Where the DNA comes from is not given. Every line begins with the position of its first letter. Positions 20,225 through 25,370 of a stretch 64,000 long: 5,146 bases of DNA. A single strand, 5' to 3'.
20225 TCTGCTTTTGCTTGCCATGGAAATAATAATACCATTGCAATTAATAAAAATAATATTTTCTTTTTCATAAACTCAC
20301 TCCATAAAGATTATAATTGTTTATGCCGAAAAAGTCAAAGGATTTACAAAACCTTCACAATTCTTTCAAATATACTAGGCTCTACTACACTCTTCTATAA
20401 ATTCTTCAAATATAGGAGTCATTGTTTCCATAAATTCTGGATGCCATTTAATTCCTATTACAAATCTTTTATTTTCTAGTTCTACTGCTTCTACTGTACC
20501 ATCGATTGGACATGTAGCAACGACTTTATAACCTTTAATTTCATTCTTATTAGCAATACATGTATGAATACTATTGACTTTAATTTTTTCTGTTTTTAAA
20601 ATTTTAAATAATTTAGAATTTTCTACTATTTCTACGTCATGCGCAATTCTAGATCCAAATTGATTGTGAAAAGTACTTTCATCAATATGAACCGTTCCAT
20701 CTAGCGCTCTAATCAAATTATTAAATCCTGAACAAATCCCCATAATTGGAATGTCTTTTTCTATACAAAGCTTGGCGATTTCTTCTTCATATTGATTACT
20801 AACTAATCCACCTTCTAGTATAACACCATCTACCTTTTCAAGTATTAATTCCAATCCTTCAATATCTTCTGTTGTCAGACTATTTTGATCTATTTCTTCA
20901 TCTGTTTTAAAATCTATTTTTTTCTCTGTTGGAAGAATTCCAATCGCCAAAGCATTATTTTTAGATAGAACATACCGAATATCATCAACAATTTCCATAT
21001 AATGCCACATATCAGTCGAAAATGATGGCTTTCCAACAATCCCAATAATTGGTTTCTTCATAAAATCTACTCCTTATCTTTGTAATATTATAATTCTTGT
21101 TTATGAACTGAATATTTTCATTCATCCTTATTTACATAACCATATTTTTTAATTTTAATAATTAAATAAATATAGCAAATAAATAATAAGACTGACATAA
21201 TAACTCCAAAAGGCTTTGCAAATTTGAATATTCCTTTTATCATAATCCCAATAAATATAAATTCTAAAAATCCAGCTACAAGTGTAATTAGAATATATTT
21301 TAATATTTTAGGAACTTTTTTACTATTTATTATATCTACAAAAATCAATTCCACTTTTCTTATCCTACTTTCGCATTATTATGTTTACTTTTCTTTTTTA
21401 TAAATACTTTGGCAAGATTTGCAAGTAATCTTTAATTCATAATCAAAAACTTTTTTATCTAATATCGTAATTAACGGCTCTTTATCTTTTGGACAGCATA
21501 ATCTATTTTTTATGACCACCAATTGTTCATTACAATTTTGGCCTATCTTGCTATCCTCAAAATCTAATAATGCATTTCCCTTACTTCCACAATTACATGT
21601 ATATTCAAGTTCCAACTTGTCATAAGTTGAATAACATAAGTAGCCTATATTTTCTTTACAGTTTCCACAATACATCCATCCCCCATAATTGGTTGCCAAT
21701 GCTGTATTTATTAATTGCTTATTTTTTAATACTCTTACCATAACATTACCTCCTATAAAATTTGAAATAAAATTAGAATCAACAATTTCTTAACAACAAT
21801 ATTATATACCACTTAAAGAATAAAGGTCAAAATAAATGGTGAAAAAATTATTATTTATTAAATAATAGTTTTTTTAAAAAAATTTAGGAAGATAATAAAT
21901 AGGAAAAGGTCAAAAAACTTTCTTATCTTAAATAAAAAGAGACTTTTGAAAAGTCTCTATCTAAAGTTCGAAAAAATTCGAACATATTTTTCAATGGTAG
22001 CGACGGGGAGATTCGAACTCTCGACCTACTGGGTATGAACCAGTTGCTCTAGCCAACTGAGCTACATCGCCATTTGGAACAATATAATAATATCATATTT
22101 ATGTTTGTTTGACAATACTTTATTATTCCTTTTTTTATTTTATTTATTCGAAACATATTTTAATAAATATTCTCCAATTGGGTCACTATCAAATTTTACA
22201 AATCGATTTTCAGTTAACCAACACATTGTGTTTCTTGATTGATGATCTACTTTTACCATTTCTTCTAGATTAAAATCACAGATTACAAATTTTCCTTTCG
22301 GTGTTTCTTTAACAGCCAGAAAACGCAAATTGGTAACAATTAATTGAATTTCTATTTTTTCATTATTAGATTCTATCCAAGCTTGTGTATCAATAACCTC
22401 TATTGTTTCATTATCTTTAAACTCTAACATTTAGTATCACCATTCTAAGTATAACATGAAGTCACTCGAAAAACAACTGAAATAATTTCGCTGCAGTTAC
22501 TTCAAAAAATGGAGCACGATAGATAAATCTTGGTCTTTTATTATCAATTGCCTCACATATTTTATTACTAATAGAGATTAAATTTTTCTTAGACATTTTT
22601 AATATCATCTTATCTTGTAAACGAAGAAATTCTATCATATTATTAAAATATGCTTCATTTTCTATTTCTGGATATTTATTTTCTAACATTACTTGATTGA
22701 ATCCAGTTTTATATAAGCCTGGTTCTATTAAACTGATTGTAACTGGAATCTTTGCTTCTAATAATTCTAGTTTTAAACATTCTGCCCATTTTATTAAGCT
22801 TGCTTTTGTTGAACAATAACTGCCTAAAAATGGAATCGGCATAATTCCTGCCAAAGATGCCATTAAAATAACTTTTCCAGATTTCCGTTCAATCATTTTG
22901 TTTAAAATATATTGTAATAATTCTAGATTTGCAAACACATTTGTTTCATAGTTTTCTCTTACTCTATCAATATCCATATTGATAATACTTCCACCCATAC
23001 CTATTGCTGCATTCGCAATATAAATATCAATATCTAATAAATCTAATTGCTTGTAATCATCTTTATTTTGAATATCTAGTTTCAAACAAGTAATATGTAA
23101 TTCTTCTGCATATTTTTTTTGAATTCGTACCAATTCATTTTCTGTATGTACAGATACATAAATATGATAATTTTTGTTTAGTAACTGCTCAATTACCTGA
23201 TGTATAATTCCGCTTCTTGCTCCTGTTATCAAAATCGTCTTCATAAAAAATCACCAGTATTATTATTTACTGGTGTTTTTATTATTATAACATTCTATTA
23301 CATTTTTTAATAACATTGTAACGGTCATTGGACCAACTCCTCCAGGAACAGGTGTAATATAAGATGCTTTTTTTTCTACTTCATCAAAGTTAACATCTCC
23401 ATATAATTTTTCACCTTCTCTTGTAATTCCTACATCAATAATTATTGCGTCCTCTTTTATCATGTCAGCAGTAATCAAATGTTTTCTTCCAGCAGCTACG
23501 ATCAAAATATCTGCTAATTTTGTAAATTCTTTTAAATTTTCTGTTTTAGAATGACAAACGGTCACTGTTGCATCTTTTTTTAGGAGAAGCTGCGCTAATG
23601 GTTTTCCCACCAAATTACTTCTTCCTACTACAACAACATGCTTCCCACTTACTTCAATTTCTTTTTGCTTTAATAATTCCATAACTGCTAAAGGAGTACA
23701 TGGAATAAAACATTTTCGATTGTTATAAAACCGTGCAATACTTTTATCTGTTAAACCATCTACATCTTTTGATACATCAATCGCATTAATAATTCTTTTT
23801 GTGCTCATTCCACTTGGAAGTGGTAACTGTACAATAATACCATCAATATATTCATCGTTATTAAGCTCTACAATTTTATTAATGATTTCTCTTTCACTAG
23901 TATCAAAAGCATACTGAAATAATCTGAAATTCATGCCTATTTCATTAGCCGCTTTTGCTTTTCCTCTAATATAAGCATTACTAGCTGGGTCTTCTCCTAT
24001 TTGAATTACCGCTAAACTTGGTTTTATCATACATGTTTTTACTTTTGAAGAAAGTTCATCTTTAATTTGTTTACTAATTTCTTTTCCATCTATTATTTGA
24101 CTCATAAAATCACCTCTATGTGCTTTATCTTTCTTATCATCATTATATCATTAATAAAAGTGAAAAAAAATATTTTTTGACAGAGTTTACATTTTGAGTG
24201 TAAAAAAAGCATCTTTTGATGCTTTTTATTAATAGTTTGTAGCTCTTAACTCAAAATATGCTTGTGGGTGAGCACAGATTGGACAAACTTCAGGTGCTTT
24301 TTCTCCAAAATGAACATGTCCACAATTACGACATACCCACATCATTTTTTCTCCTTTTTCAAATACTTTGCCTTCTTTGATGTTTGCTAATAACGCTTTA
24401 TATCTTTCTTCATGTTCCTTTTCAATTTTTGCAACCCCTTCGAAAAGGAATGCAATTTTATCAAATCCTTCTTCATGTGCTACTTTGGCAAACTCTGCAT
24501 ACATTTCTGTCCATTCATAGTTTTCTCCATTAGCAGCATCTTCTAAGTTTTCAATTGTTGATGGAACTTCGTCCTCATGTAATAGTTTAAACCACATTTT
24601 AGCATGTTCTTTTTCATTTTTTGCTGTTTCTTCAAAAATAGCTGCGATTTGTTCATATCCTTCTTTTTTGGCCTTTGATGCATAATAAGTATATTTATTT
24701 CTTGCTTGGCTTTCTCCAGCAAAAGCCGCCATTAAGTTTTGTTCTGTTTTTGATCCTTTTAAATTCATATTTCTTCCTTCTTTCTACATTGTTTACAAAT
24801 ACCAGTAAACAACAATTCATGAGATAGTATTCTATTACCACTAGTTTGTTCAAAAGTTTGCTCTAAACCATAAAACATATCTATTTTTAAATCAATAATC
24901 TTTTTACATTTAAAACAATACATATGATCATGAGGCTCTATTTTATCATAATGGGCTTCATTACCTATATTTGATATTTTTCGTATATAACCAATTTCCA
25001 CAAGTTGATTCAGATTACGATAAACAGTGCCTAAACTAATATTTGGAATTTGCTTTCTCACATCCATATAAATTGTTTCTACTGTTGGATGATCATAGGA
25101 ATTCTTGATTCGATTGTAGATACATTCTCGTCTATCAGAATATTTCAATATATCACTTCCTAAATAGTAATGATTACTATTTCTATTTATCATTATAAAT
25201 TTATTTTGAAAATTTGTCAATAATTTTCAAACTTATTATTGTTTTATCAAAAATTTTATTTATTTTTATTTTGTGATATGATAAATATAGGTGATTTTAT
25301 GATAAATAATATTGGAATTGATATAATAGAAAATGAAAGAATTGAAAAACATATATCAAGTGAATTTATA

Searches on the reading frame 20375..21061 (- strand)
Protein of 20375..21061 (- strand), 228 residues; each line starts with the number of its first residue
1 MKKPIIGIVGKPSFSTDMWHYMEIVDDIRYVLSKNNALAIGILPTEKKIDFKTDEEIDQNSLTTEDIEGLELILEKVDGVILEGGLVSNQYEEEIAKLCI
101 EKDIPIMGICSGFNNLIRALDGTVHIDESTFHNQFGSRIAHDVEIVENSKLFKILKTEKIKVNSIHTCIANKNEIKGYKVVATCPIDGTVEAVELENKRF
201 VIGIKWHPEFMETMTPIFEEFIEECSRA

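Call 52: search_protein_families(library=pfam, proteins=[window:20375-21061:-], max_evalue=0.0001)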
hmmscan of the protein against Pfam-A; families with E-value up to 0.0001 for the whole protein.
window:20375-21061:- (228 aa): 2 families
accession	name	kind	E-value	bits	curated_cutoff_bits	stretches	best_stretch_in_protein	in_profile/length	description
PF07722.19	Peptidase_C26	-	2.5e-26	93.2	20.5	1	91-209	93-219/219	Peptidase C26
PF00117.34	GATase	-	4.2e-16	59.6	22.8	1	61-218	30-184/190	Glutamine amidotransferase class-I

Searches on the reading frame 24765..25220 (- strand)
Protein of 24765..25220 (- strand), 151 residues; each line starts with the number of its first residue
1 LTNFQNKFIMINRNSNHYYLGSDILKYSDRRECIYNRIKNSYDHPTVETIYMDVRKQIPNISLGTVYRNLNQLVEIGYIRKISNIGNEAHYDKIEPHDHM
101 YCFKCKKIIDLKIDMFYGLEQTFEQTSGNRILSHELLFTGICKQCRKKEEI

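Call 19: search_protein_families(library=pfam, proteins=[window:24765-25220:-], max_evalue=0.0001)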
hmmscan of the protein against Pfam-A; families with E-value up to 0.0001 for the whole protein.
window:24765-25220:- (151 aa): 1 family
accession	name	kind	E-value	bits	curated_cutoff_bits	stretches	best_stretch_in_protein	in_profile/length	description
PF01475.25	FUR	-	8.8e-25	87.6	23.1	1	25-137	4-119/121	Ferric uptake regulator family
